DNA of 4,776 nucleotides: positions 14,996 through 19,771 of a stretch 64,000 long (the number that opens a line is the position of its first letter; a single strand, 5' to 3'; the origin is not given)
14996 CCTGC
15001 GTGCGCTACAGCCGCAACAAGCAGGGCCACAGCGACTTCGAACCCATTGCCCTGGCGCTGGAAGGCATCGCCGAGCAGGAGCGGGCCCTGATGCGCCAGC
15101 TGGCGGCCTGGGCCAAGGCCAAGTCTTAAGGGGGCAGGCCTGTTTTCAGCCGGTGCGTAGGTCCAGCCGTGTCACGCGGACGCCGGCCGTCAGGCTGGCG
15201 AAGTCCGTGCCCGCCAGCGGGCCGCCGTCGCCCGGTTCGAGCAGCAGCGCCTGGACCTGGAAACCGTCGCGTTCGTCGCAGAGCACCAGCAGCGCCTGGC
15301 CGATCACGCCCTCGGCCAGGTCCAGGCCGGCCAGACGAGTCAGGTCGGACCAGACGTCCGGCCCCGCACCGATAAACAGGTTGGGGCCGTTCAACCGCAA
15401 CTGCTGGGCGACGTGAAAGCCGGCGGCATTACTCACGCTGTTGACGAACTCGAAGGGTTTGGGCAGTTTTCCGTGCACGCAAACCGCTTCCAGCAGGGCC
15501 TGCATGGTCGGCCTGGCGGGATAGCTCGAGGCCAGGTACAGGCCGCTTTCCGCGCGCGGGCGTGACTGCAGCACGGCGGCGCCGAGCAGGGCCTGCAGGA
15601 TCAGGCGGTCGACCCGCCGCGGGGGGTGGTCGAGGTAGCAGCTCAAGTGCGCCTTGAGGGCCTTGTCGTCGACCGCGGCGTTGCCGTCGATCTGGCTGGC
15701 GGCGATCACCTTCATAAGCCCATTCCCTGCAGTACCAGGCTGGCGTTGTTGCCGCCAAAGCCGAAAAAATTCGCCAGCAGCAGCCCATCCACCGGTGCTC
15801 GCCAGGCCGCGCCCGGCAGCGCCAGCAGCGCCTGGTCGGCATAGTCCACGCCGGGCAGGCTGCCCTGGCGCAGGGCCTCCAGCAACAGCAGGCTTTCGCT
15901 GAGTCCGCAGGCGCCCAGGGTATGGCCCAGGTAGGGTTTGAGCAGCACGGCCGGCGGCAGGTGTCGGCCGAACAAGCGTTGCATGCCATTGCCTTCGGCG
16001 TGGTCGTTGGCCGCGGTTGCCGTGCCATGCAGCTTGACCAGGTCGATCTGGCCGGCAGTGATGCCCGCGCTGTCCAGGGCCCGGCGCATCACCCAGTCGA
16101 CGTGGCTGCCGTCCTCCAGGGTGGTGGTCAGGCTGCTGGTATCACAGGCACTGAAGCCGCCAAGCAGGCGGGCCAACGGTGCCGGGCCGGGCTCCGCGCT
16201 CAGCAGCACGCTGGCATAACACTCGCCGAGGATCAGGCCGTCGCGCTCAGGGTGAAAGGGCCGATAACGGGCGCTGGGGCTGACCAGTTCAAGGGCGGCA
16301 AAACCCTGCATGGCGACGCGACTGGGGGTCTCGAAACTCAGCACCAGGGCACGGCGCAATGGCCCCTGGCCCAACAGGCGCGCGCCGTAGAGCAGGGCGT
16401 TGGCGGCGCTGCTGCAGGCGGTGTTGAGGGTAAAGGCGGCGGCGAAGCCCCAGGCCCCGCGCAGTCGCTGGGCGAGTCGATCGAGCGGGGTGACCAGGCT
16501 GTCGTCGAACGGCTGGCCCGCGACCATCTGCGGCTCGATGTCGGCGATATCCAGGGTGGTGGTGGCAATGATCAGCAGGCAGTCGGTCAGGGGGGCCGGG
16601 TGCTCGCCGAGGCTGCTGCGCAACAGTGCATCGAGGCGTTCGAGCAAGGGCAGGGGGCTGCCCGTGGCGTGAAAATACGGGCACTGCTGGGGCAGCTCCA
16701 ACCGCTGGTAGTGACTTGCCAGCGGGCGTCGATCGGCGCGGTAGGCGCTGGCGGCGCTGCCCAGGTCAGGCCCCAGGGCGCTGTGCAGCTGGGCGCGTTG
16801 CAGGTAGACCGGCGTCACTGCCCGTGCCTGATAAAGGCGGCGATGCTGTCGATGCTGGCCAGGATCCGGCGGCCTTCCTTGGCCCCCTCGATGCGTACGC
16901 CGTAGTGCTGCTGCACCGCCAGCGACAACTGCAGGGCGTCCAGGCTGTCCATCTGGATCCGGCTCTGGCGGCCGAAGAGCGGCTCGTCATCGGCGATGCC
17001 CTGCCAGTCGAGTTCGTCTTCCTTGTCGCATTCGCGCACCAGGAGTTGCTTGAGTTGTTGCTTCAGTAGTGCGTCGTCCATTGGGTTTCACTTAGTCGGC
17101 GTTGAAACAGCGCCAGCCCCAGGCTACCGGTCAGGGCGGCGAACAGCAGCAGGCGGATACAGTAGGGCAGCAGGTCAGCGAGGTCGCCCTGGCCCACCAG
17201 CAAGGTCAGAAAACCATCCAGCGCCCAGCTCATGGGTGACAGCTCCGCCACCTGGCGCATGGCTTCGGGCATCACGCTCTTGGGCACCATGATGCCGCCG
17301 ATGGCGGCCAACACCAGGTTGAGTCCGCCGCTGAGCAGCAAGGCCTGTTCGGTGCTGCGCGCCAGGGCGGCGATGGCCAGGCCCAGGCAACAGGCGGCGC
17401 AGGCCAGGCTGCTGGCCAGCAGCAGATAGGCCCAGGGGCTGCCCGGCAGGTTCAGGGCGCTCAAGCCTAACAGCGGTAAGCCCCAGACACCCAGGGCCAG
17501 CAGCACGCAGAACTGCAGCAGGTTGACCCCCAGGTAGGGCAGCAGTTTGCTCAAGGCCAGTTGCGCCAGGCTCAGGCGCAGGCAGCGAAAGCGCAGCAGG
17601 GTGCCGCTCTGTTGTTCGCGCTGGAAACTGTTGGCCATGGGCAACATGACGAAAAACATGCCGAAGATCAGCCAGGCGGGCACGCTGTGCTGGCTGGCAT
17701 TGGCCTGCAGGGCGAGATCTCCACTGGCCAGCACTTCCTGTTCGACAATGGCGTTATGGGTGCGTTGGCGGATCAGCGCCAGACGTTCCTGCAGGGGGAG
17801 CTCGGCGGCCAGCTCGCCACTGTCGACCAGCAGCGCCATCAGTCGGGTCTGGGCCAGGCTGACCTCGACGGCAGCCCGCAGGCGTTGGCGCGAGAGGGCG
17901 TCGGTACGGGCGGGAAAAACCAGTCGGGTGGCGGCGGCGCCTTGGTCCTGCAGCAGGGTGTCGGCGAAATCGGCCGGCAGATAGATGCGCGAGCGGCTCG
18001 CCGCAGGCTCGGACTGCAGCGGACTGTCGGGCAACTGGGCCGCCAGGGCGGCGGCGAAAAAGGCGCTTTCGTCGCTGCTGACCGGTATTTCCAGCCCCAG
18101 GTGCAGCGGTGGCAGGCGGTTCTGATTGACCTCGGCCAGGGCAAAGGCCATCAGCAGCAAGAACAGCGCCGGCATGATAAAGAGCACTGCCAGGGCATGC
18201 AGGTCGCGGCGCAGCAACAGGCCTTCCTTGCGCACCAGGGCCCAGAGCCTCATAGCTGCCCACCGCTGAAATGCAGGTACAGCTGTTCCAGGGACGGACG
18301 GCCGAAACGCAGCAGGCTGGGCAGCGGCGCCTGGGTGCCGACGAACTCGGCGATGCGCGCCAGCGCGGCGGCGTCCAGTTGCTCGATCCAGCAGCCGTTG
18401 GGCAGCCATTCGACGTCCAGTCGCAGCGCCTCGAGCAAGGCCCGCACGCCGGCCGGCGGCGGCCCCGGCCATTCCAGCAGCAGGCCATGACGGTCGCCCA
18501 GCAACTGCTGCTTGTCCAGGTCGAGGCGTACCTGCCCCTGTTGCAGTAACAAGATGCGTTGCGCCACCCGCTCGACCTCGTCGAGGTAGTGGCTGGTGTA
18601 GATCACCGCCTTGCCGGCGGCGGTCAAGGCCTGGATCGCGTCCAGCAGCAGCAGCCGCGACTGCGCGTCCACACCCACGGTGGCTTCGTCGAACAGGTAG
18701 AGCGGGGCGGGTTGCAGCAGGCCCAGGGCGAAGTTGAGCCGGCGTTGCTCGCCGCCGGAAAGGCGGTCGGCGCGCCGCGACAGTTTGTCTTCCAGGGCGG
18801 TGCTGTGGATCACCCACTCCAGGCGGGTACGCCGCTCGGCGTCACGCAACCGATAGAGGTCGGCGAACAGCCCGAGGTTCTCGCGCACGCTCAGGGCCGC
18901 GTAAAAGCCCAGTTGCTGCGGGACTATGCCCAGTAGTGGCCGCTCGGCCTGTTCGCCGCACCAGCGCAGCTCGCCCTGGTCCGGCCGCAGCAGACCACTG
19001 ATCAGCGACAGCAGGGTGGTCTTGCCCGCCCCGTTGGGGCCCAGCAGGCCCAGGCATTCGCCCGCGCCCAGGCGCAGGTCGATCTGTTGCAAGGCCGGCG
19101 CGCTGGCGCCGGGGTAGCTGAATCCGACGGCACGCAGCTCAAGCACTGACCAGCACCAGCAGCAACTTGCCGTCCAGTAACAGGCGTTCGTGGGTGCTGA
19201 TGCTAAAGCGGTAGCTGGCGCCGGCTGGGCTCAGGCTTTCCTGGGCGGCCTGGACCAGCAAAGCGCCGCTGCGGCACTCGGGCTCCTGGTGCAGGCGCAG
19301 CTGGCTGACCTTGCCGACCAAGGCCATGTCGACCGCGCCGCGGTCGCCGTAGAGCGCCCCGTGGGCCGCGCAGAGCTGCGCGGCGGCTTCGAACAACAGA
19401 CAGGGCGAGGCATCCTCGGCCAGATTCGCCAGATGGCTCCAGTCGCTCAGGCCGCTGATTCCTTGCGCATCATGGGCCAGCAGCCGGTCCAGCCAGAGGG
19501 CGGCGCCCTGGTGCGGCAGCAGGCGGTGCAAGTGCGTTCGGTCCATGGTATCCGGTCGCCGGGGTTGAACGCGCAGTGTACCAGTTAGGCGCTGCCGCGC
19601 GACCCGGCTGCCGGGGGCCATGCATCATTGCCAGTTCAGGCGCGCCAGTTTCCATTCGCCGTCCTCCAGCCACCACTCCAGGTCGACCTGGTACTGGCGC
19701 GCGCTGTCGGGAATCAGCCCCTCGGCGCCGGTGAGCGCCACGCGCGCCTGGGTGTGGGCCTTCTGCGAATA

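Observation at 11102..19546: Stand-alone, self-contained dialkylresorcinol/cyclohexanedione biosynthetic cluster with unusual architecture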

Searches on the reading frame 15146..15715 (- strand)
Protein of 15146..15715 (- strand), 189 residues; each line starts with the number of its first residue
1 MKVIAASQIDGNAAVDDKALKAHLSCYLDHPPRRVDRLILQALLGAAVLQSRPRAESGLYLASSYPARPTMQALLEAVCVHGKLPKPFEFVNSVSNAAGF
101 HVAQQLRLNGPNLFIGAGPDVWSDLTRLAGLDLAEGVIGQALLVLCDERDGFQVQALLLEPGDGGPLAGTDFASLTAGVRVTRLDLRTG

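Call 3: search_protein_families(library=pfam, proteins=[window:15146-15715:-], max_evalue=0.01)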
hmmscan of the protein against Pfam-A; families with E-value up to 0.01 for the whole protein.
window:15146-15715:- (189 aa): 0 families

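Call 5: search_protein_families(library=ncbifam, proteins=[window:15146-15715:-], max_evalue=0.01)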
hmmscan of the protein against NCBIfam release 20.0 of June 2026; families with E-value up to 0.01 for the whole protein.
window:15146-15715:- (189 aa): 0 families

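Call 25: search_protein_families(library=pfam, proteins=[window:15146-15715:-], max_evalue=10)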
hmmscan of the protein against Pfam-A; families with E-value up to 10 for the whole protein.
window:15146-15715:- (189 aa): 0 families

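Call 36: search_solved_structures(query=A1, max_evalue=10)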
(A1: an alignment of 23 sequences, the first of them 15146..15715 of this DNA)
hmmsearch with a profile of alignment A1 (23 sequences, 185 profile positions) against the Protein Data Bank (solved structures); distinct sequences matched with E-value up to 10: 2.
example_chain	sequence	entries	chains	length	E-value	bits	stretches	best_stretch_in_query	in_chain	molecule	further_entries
3m9v_A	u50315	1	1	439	0.00097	22.1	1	12-115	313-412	FAD-dependent oxidoreductase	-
4kcf_A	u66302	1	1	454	0.001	22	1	12-115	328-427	FAD-dependent oxidoreductase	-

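Call 42: predict_structure(alignment_id=A1)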
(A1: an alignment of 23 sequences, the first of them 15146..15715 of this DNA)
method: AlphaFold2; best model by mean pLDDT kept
length: 189 residues; sequences in the alignment: 23
mean_pLDDT: 89.5   pTM: 0.84
mean pLDDT of the five models: 89.5, 88.6, 88.2, 88.2, 87.9
residues with pLDDT >= 90: 130; 70-90: 39; 50-70: 20; < 50: 0
segments of 3 or more residues with pLDDT < 50: none
pLDDT, mean of each block of 10 residues (from residue 1): 97 93 95 89 96 97 72 76 71 73 95 91 96 96 93 96 86 96 91
secondary structure, 60 per line:
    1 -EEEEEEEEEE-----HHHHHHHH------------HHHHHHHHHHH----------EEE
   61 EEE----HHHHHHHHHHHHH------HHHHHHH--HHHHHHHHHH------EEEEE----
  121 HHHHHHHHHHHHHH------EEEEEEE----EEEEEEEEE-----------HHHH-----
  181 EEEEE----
elements in order: E2-11 H17-24 H37-47 E58-63 H68-80 H87-93 H96-105 E112-116 H121-134 E141-147 E152-160 H172-175 E181-185

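Call 45: fold_search(model_id=the predicted structure, library=pdb)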
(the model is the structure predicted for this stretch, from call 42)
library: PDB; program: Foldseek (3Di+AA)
matches with E <= 10: 1155; with E <= 0.001: 185
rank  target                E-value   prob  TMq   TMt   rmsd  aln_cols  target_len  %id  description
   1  7f28_C                9.0e-08  1.00  0.62  0.59   3.8       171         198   18  Crystal structure of a bacterial ketosynthase (released 2022-06-15)
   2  7f28_A                1.2e-07  1.00  0.63  0.60   4.6       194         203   18  Crystal structure of a bacterial ketosynthase (released 2022-06-15)
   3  6qsp_B                6.1e-07  1.00  0.58  0.47   8.2       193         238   14  Ketosynthase (ApeO) in Complex with its Chain Length Factor (ApeC) from Xenorhabdus doucetiae (released 2019-04-03)
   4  4qyr                  4.7e-06  1.00  0.52  0.19  11.1       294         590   14  Streptomyces platensis isomigrastatin ketosynthase domain MgsE KS3 (released 2014-08-20)
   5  1hnk                  6.9e-06  1.00  0.52  0.38   9.2       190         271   13  CRYSTAL STRUCTURE OF BETA-KETOACYL-ACP SYNTHASE III, APO TETRAGONAL FORM (released 2000-12-27)
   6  9ka5                  9.0e-06  1.00  0.49  0.31   9.6       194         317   12  Crystal structure of beta-ketoacyl-ACP synthase FabH C112Q from E. coli (released 2025-09-10)
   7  6x7r                  9.6e-06  1.00  0.49  0.31   9.6       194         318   12  E. coli beta-ketoacyl-[acyl carrier protein] synthase III (FabH) in complex with oxa(dethia)-coenzyme A (released 2021-06-02)
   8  8vdb_D                1.3e-05  1.00  0.51  0.31   9.9       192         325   13  Crystal structure of Bacillus subtilis FabHB, beta-ketoacyl carrier protein synthase III (released 2024-02-14)
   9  4ryb_A                1.3e-05  1.00  0.50  0.31   9.6       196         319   13  Crystal structure of beta-ketoacyl-ACP synthase III (FabH) from Neisseria meningitidis (released 2014-12-31)
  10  8vdb_A                1.7e-05  1.00  0.48  0.29  10.1       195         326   13  Crystal structure of Bacillus subtilis FabHB, beta-ketoacyl carrier protein synthase III (released 2024-02-14)
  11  4dfe_D                2.3e-05  1.00  0.50  0.30   9.8       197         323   12  Crystal structure of 3-oxoacyl-[acyl-carrier-protein] synthase III from Burkholderia xenovorans (released 2012-02-08)
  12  5bnr                  2.8e-05  1.00  0.52  0.33   9.3       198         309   11  E. coli Fabh with small molecule inhibitor 2 (released 2016-05-18)
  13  4dfe_A                2.9e-05  1.00  0.48  0.30   9.2       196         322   12  Crystal structure of 3-oxoacyl-[acyl-carrier-protein] synthase III from Burkholderia xenovorans (released 2012-02-08)
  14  1hn9_A                2.9e-05  1.00  0.50  0.32   9.6       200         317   12  CRYSTAL STRUCTURE OF BETA-KETOACYL-ACP SYNTHASE III (released 2000-12-27)
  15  1ebl_A                3.8e-05  1.00  0.50  0.32   9.4       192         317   12  THE 1.8 A CRYSTAL STRUCTURE AND ACTIVE SITE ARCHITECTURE OF BETA-KETOACYL-[ACYL CARRIER PROTEIN] SYNTHASE III (FABH) F (released 2000-02-11)
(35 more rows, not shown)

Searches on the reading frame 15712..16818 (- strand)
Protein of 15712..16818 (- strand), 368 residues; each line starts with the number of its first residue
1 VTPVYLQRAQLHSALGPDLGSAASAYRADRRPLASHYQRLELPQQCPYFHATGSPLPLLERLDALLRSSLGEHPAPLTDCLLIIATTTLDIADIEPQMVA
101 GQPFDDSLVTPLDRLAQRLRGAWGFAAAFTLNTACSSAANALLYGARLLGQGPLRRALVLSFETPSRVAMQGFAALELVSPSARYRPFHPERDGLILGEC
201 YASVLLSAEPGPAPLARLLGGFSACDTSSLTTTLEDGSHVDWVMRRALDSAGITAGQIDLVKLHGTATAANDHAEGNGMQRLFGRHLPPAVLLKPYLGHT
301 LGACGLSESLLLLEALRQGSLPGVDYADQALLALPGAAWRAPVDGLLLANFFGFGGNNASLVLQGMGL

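Call 3: search_protein_families(library=pfam, proteins=[window:15712-16818:-], max_evalue=0.01)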
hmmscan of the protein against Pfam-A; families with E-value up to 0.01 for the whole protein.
window:15712-16818:- (368 aa): 2 families
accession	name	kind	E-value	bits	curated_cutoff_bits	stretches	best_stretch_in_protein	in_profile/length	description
PF02801.28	Ketoacyl-synt_C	-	5.7e-18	65.5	20.8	1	216-322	2-113/119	Beta-ketoacyl synthase, C-terminal domain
PF00109.32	ketoacyl-synt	-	9.7e-08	32.4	20.8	1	127-207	166-247/252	Beta-ketoacyl synthase, N-terminal domain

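Call 5: search_protein_families(library=ncbifam, proteins=[window:15712-16818:-], max_evalue=0.01)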
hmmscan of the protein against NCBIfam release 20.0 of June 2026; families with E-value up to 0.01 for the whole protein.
window:15712-16818:- (368 aa): 19 families
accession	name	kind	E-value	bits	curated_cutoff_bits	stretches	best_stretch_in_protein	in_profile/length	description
NF006618.0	PRK09185.1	subfamily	1.4e-46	159.3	407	1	127-364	153-391/394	beta-ketoacyl-ACP synthase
NF058662.1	cispenta_AmcF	equivalog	8.7e-40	136.8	325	1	88-364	77-368/369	cispentacin biosynthesis acyltransferase subunit AmcF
TIGR03150.1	fabF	equivalog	2.7e-31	108.6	493.75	1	129-364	155-407/407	beta-ketoacyl-ACP synthase II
NF005589.0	PRK07314.1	subfamily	3.2e-31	108.5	387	1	128-364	157-410/413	beta-ketoacyl-ACP synthase II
NF005076.0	PRK06501.1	equivalog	2.3e-28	99.3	629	1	115-364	154-421/425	beta-ketoacyl-ACP synthase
NF004970.0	PRK06333.1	subfamily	6.4e-28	97.7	525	1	130-364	168-420/424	beta-ketoacyl-ACP synthase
NF006587.0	PRK09116.1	equivalog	1.3e-24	86.8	470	1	180-364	214-405/408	beta-ketoacyl-ACP synthase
NF005916.1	PRK07910.1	equivalog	1.4e-24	86.8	560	1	132-363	168-415/418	KasA/KasB family beta-ketoacyl-ACP synthase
NF004618.0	PRK05952.1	equivalog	6.4e-24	84.6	455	1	132-364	144-381/384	beta-ketoacyl-ACP synthase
NF006274.0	PRK08439.1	equivalog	1.1e-23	83.7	621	1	131-364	158-404/406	beta-ketoacyl-ACP synthase II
NF006434.0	PRK08722.1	equivalog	2e-18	66.4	759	1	128-364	157-412/414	beta-ketoacyl-ACP synthase II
NF005490.0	PRK07103.1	equivalog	4.9e-18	65.4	445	1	127-364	161-411/414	polyketide beta-ketoacyl:acyl carrier protein synthase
NF045894.1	PKS_plus_SDR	equivalog_domain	1e-14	53.2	1740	1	127-328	165-377/1515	type I polyketide synthase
NF005935.0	PRK07967.1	equivalog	2.8e-13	49.5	630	1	236-364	272-402/406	beta-ketoacyl-ACP synthase I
NF053555.1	prodigi_MBC_PigJ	equivalog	6.6e-11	41.2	900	1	126-327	504-707/759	prodigiosin MBC biosynthesis protein PigJ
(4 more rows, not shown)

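Call 51: search_solved_structures(query=window:15712-16818:-, max_evalue=1e-10)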
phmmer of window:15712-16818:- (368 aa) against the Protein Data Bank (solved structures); distinct sequences matched with E-value up to 1e-10: 69 (the best 60 are shown).
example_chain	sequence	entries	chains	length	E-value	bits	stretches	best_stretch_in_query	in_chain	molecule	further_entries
6qsp_A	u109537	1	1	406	5e-33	118.3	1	127-363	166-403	Beta-ketoacyl synthase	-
7f28_B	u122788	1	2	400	4.8e-27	98.6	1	82-363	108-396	Putative 3-oxoacyl-[ACP] synthase FabV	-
3o04_A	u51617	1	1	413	3.7e-25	92.4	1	129-364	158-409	beta-keto-acyl carrier protein synthase II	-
5sxo_A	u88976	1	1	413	6.9e-25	91.5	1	129-364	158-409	3-oxoacyl-[acyl-carrier-protein] synthase 2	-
1b3n_A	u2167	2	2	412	1.1e-23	87.5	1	119-364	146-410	PROTEIN (KETOACYL ACYL CARRIER PROTEIN SYNTHASE 2) | BETA-KETOACYL ACP SYNTHASE II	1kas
6okg_A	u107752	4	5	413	1.1e-23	87.5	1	119-364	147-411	3-oxoacyl-[acyl-carrier-protein] synthase 2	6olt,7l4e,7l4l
2gfw_A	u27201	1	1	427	1.2e-23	87.4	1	119-364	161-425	3-oxoacyl-[acyl-carrier-protein] synthase 2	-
4r8e_A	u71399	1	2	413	2.3e-23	86.5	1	115-364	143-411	3-oxoacyl-[acyl-carrier-protein] synthase 2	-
2gfy_A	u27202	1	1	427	4.8e-23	85.5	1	119-364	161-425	3-oxoacyl-[acyl-carrier-protein] synthase 2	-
6p9k_A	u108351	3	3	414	1.4e-22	84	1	126-362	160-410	3-oxoacyl-ACP synthase | 3-oxoacyl-[acyl-carrier-protein] synthase 1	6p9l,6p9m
2wgd_A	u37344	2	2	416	1.4e-22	84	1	126-362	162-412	3-OXOACYL-[ACYL-CARRIER-PROTEIN] SYNTHASE 1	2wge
5ld8_A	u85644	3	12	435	1.6e-22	83.8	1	126-362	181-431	3-oxoacyl-[acyl-carrier-protein] synthase 1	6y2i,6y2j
4c6u_A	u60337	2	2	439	1.6e-22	83.8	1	126-362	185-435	3-OXOACYL-[ACYL-CARRIER-PROTEIN] SYNTHASE 1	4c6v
5w2o_A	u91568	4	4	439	1.6e-22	83.8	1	126-362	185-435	3-oxoacyl-[acyl-carrier-protein] synthase 1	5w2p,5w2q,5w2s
3hnz_A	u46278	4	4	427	2.6e-22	83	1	122-364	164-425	3-oxoacyl-[acyl-carrier-protein] synthase 2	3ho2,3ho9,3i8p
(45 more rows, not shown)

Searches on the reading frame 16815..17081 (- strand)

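Call 3: search_protein_families(library=pfam, proteins=[window:16815-17081:-], max_evalue=0.01)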
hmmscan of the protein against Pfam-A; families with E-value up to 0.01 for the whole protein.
window:16815-17081:- (88 aa): 1 family
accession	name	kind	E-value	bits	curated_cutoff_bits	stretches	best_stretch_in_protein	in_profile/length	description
PF00550.31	PP-binding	-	0.001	19.7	20.8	1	42-65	27-50/67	Phosphopantetheine attachment site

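Call 5: search_protein_families(library=ncbifam, proteins=[window:16815-17081:-], max_evalue=0.01)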
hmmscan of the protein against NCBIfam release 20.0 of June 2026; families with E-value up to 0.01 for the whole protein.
window:16815-17081:- (88 aa): 3 families
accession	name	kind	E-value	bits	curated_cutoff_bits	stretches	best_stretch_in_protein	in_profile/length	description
NF006617.0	PRK09184.1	subfamily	7.9e-11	41.9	70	1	5-85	13-91/96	phosphopantetheine-binding protein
NF005480.0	PRK07081.1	equivalog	3.5e-05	23.7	72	1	24-85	17-74/83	acyl carrier protein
NF052616.1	ACP_for_OlsHI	equivalog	0.0012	19.2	130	1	25-85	21-78/83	ornithine lipid biosynthesis acyl carrier protein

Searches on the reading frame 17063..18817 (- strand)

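Call 3: search_protein_families(library=pfam, proteins=[window:17063-18817:-], max_evalue=0.01)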
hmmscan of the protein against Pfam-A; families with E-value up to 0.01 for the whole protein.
window:17063-18817:- (584 aa): 4 families
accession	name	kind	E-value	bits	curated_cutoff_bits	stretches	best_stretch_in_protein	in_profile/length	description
PF12698.13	ABC2_membrane_3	-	4.7e-22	79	31.6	1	212-568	7-346/347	ABC-2 family transporter protein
PF01061.29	ABC2_membrane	-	4.4e-21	75.8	26.9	1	376-539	49-209/211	ABC-2 type transporter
PF12679.13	ABC2_membrane_2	-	5.7e-07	29.5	27.2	1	192-573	1-280/283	ABC-2 family transporter protein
PF12730.13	ABC2_membrane_4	-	0.00033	21.1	27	1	375-503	50-175/179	ABC-2 family transporter protein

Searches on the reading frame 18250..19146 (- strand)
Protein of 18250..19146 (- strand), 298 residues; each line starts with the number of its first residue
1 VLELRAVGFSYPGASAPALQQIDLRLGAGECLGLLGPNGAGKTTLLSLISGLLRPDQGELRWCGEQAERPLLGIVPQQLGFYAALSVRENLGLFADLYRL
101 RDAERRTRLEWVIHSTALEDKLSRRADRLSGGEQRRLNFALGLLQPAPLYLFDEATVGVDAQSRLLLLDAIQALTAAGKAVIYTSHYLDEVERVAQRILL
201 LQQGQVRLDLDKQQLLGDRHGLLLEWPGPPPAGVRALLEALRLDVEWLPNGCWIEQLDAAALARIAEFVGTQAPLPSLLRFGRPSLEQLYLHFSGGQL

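Call 3: search_protein_families(library=pfam, proteins=[window:18250-19146:-], max_evalue=0.01)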
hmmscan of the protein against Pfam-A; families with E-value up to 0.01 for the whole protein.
window:18250-19146:- (298 aa): 4 families
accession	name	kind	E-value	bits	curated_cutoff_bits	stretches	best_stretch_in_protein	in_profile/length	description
PF00005.33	ABC_tran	-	1.6e-27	97.2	25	1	19-156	1-136/137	ABC transporter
PF13304.12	AAA_21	-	5.2e-08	33.8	27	1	33-55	3-25/304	AAA domain, putative AbiEii toxin, Type IV TA system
PF02463.25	SMC_N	-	1.2e-06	28.6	40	1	128-194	136-205/220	RecF/RecN/SMC N terminal domain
PF13555.12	AAA_29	-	0.0022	18.1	27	0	32-57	25-50/61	P-loop containing region of AAA domain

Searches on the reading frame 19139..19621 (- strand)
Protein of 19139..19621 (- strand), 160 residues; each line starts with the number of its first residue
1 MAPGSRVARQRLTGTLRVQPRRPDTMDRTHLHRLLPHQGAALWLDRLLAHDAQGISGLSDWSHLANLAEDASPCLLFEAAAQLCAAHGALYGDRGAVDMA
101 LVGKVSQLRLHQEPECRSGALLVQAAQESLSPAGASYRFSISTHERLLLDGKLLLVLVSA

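Call 5: search_protein_families(library=ncbifam, proteins=[window:19139-19621:-], max_evalue=0.01)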
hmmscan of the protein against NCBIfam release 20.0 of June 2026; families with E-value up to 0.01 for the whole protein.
window:19139-19621:- (160 aa): 0 families

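Call 6: search_protein_families(library=pfam, proteins=[window:19139-19621:-], max_evalue=0.01)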
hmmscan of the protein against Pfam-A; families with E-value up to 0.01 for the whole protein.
window:19139-19621:- (160 aa): 0 families

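Call 25: search_protein_families(library=pfam, proteins=[window:19139-19621:-], max_evalue=10)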
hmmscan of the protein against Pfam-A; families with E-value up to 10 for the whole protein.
window:19139-19621:- (160 aa): 0 families

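Call 35: search_solved_structures(query=A2, max_evalue=10)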
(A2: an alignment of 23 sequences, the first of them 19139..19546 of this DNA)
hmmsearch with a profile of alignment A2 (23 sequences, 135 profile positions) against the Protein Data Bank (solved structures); distinct sequences matched with E-value up to 10: 0.

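Call 40: predict_structure(alignment_id=A2)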
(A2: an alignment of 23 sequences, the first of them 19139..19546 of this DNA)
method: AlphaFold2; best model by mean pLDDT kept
length: 135 residues; sequences in the alignment: 23
mean_pLDDT: 86.9   pTM: 0.84
mean pLDDT of the five models: 86.9, 85.9, 81.8, 80.4, 79.8
residues with pLDDT >= 90: 70; 70-90: 53; 50-70: 12; < 50: 0
segments of 3 or more residues with pLDDT < 50: none
pLDDT, mean of each block of 10 residues (from residue 1): 74 88 94 93 88 93 78 69 89 93 89 94 94 73
secondary structure, 60 per line:
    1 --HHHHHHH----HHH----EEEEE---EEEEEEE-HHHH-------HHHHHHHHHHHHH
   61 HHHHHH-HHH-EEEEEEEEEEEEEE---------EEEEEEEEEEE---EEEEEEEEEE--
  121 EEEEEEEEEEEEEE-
elements in order: H3-9 E21-25 E29-35 H37-40 H48-66 E72-85 E95-105 E109-118 E121-134

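Call 44: fold_search(model_id=the predicted structure, library=pdb)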
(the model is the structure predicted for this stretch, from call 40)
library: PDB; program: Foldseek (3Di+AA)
matches with E <= 10: 1357; with E <= 0.001: 228
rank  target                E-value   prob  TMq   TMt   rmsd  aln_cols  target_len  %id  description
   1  3az8_A                5.1e-08  1.00  0.83  0.78   2.7       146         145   18  Beta-Hydroxyacyl-Acyl Carrier Protein Dehydratase (FabZ) from Plasmodium falciparum in complex with NAS21 (released 2012-02-29)
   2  1u1z_B                6.1e-08  1.00  0.83  0.77   3.1       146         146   19  The Structure of (3R)-hydroxyacyl-ACP dehydratase (FabZ) (released 2004-09-28)
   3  1u1z_C                6.5e-08  1.00  0.82  0.76   3.0       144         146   18  The Structure of (3R)-hydroxyacyl-ACP dehydratase (FabZ) (released 2004-09-28)
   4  9a6k_B                7.3e-08  1.00  0.78  0.75   3.4       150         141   16  Integrative model of YCSD-FABZ by crosslinking MS and deep learning (released 2024-09-18)
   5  1z6b_C                7.7e-08  1.00  0.80  0.79   2.6       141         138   18  Crystal structure of Plasmodium falciparum FabZ at 2.1 A (released 2005-06-14)
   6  3az9_X                8.2e-08  1.00  0.83  0.79   3.1       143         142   18  Beta-Hydroxyacyl-Acyl Carrier Protein Dehydratase (FabZ) from Plasmodium falciparum in complex with NAS91 (released 2012-02-29)
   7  3az9_G                9.2e-08  1.00  0.84  0.78   2.7       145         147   19  Beta-Hydroxyacyl-Acyl Carrier Protein Dehydratase (FabZ) from Plasmodium falciparum in complex with NAS91 (released 2012-02-29)
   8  3az8_C                1.1e-07  1.00  0.82  0.78   3.1       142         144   18  Beta-Hydroxyacyl-Acyl Carrier Protein Dehydratase (FabZ) from Plasmodium falciparum in complex with NAS21 (released 2012-02-29)
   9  5buy_A                1.1e-07  1.00  0.84  0.78   2.8       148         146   15  Crystal Structure of beta-hydroxyacyl-acyl carrier protein dehydratase (FabZ) from Francisella tularensis (released 2016-06-08)
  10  1u1z_D                1.2e-07  1.00  0.78  0.74   3.4       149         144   17  The Structure of (3R)-hydroxyacyl-ACP dehydratase (FabZ) (released 2004-09-28)
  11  3d6x_B                1.3e-07  1.00  0.87  0.83   2.5       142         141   13  Crystal structure of Campylobacter jejuni FabZ (released 2009-05-05)
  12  3az8_F                1.3e-07  1.00  0.83  0.77   3.1       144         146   18  Beta-Hydroxyacyl-Acyl Carrier Protein Dehydratase (FabZ) from Plasmodium falciparum in complex with NAS21 (released 2012-02-29)
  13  4h4g_D                1.6e-07  1.00  0.79  0.77   3.5       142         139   15  Crystal Structure of (3R)-hydroxymyristoyl-[acyl-carrier-protein] dehydratase from Burkholderia thailandensis E264 (released 2012-10-03)
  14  3az8_J                1.9e-07  1.00  0.81  0.76   2.8       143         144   18  Beta-Hydroxyacyl-Acyl Carrier Protein Dehydratase (FabZ) from Plasmodium falciparum in complex with NAS21 (released 2012-02-29)
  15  1u1z_A                2.0e-07  1.00  0.82  0.79   3.0       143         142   17  The Structure of (3R)-hydroxyacyl-ACP dehydratase (FabZ) (released 2004-09-28)
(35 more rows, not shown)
